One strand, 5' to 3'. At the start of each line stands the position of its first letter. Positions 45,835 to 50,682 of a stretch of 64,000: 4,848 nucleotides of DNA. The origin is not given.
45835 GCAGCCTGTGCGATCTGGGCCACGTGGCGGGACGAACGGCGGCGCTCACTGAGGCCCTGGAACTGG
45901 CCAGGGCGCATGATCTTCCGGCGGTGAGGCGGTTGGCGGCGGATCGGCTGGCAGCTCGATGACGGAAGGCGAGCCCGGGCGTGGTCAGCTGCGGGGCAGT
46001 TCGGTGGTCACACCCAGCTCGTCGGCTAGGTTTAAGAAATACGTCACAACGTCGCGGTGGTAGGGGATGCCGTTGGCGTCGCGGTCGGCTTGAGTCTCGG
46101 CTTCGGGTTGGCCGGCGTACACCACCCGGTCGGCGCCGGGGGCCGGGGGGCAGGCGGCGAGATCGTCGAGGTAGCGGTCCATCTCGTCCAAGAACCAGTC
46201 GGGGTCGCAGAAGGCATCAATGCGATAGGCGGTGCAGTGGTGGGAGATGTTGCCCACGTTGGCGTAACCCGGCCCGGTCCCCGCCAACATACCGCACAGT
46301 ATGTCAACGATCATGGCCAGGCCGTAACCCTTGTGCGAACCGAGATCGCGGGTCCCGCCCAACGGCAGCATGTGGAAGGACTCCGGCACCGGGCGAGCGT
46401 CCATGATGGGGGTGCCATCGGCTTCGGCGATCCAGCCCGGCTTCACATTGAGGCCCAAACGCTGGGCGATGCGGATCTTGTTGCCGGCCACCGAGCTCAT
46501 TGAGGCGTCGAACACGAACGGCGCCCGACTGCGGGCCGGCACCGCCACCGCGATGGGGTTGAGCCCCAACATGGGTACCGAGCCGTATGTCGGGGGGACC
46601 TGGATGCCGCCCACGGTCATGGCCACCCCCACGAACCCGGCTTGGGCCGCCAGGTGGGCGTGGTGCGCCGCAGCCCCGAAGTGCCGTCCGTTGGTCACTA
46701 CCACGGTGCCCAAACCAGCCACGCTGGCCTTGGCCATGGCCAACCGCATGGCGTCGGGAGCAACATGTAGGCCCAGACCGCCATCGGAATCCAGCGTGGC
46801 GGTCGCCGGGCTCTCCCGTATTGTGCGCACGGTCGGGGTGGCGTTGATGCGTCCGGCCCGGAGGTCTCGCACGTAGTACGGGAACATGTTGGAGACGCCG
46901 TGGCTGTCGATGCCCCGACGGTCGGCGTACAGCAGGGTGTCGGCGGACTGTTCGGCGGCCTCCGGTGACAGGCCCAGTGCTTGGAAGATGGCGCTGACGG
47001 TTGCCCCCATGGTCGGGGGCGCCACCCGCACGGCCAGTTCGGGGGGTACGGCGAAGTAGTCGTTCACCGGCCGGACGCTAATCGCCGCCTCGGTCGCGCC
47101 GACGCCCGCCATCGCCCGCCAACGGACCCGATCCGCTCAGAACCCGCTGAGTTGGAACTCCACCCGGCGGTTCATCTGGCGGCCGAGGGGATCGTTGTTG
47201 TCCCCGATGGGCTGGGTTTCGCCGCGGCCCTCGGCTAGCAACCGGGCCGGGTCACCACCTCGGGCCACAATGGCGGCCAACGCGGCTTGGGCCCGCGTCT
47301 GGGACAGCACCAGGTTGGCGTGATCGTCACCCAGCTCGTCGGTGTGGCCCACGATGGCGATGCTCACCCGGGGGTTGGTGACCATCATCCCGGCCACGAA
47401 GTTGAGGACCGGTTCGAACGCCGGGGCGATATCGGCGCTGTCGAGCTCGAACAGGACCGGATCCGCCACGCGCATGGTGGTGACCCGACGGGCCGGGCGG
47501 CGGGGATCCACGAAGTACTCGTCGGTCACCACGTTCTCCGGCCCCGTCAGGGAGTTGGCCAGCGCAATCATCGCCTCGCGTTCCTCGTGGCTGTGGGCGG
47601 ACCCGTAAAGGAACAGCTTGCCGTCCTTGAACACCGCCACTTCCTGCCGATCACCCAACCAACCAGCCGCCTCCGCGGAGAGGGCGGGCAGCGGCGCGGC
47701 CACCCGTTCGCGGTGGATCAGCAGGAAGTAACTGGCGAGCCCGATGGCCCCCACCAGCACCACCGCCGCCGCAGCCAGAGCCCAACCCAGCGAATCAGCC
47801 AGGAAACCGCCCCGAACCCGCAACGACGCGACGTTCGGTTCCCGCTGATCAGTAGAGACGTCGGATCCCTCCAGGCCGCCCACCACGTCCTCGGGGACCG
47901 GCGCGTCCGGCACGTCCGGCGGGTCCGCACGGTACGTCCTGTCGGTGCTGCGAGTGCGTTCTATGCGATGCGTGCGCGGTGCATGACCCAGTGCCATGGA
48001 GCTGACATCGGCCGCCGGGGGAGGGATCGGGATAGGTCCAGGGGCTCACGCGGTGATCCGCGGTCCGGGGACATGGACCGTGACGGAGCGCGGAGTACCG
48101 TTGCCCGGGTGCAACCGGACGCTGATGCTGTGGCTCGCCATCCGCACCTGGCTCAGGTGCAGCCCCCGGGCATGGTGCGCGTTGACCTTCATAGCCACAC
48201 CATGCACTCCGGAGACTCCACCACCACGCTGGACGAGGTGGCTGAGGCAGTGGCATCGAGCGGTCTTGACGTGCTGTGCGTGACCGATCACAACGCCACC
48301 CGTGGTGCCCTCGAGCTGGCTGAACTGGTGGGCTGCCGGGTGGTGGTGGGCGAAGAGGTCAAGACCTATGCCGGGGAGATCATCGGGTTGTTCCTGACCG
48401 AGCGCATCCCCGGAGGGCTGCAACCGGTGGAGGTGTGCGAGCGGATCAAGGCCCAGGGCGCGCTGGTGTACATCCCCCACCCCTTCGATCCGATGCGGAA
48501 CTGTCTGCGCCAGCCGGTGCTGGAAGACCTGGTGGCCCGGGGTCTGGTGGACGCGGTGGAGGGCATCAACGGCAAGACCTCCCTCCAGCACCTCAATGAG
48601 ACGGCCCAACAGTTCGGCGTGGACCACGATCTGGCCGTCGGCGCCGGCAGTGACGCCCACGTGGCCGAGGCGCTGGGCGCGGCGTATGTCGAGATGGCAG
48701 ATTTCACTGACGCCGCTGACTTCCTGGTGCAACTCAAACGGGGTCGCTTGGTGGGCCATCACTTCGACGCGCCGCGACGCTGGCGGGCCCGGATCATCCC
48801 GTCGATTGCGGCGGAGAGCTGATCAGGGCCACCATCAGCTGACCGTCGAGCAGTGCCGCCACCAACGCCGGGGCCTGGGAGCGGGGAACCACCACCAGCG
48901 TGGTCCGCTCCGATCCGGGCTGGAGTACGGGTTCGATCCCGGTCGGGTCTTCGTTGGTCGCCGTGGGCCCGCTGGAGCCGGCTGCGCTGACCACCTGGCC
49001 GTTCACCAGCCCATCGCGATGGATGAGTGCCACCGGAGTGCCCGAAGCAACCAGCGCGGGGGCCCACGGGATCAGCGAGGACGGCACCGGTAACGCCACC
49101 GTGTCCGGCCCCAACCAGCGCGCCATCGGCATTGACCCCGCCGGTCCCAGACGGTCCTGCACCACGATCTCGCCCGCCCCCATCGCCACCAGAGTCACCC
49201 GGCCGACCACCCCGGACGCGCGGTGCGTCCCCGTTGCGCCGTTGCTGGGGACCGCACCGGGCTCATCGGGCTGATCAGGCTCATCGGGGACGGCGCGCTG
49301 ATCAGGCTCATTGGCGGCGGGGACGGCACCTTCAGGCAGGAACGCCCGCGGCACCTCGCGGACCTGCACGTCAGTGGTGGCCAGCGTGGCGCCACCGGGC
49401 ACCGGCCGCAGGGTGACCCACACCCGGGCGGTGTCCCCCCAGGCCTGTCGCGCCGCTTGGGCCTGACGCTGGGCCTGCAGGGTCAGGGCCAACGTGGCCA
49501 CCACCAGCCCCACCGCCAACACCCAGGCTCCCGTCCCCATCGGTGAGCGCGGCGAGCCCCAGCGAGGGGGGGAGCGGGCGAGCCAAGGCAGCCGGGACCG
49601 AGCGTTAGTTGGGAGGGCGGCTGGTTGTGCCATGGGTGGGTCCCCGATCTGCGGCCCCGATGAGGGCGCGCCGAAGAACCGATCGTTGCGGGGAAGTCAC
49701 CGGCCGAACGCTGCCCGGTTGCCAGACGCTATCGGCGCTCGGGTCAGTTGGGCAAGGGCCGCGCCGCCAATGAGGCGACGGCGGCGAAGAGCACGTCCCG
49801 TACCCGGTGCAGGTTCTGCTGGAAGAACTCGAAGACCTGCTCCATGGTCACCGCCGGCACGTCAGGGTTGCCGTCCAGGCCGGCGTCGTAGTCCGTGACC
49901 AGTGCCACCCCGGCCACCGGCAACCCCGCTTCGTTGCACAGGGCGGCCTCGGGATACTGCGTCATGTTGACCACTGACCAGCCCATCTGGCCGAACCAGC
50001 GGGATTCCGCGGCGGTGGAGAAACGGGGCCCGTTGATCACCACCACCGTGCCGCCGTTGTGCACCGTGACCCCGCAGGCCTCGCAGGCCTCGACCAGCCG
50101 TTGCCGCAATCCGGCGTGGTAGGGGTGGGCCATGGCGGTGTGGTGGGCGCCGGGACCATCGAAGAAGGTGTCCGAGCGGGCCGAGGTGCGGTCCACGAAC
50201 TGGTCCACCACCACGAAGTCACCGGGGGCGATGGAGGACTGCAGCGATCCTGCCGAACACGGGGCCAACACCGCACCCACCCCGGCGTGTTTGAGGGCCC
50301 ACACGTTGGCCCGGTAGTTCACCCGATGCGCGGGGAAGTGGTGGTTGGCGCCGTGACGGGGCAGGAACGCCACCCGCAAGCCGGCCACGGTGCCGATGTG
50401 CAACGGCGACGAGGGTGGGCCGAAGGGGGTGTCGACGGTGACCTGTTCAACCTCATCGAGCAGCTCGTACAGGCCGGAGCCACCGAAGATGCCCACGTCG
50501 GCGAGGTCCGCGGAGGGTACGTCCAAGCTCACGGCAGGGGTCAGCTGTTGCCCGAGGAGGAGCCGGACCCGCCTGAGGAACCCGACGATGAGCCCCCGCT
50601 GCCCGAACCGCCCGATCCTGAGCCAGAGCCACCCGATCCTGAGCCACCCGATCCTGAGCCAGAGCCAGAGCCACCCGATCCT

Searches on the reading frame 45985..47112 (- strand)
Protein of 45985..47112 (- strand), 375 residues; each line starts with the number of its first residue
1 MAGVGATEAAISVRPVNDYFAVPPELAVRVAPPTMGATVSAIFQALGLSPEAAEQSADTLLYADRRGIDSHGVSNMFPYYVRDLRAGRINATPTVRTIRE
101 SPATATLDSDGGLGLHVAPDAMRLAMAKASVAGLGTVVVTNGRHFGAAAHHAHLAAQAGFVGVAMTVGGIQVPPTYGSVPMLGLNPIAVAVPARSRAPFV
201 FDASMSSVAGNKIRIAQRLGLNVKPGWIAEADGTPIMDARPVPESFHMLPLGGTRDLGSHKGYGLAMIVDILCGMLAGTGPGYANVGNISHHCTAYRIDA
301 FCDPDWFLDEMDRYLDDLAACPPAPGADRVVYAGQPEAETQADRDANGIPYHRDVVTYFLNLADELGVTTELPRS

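Call 12: search_protein_families(library=pfam, proteins=[window:45985-47112:-], max_evalue=0.001)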
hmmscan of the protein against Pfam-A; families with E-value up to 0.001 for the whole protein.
window:45985-47112:- (375 aa): 1 family
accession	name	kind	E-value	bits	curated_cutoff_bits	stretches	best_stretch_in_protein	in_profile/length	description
PF02615.19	Ldh_2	-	1.8e-96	323.6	38.8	1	34-357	5-330/333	Malate/L-lactate dehydrogenase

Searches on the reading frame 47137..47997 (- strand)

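Call 12: search_protein_families(library=pfam, proteins=[window:47137-47997:-], max_evalue=0.001)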
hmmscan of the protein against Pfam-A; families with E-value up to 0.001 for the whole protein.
window:47137-47997:- (286 aa): 1 family
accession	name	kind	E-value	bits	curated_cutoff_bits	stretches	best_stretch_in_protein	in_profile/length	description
PF00691.25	OmpA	-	2e-15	57.3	27.2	1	182-277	1-98/98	OmpA family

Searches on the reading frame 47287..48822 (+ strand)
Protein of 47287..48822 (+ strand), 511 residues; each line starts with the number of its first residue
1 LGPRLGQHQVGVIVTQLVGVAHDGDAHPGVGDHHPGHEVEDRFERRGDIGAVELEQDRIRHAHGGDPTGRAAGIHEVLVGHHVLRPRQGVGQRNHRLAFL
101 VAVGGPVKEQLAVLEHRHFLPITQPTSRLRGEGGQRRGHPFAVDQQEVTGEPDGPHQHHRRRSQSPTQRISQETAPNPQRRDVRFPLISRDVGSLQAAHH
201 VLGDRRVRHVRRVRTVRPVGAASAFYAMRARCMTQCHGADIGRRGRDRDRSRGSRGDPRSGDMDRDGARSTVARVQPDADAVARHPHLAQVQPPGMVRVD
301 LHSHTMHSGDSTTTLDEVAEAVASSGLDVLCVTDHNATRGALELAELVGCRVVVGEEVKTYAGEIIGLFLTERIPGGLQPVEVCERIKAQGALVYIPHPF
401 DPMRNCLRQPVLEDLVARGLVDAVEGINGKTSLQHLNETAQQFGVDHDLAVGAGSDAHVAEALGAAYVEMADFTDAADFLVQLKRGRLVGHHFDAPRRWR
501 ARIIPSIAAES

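Call 40: search_protein_families(library=pfam, proteins=[window:47287-48822:+], max_evalue=0.001)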
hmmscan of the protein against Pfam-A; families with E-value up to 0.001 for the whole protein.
window:47287-48822:+ (511 aa): 2 families
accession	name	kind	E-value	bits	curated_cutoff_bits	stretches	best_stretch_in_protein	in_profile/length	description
PF13263.12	PHP_C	-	4.9e-11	42.4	21.3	1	435-487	2-55/56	PHP-associated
PF02811.25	PHP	-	9.3e-08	33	26.4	1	300-345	1-47/164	PHP domain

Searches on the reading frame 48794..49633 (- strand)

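Call 12: search_protein_families(library=pfam, proteins=[window:48794-49633:-], max_evalue=0.001)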
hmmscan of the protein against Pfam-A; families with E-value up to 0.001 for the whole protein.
window:48794-49633:- (279 aa): 1 family
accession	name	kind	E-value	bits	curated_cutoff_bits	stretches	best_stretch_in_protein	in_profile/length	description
PF08666.17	SAF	-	4e-05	24.5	21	1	70-162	2-62/63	SAF domain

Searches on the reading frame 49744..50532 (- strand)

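Call 12: search_protein_families(library=pfam, proteins=[window:49744-50532:-], max_evalue=0.001)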
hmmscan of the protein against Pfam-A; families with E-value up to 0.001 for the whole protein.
window:49744-50532:- (262 aa): 1 family
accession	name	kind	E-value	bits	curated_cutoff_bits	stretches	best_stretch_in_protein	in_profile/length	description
PF01048.26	PNP_UDP_1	-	6e-45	153.9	25.1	1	13-252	2-232/233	Phosphorylase superfamily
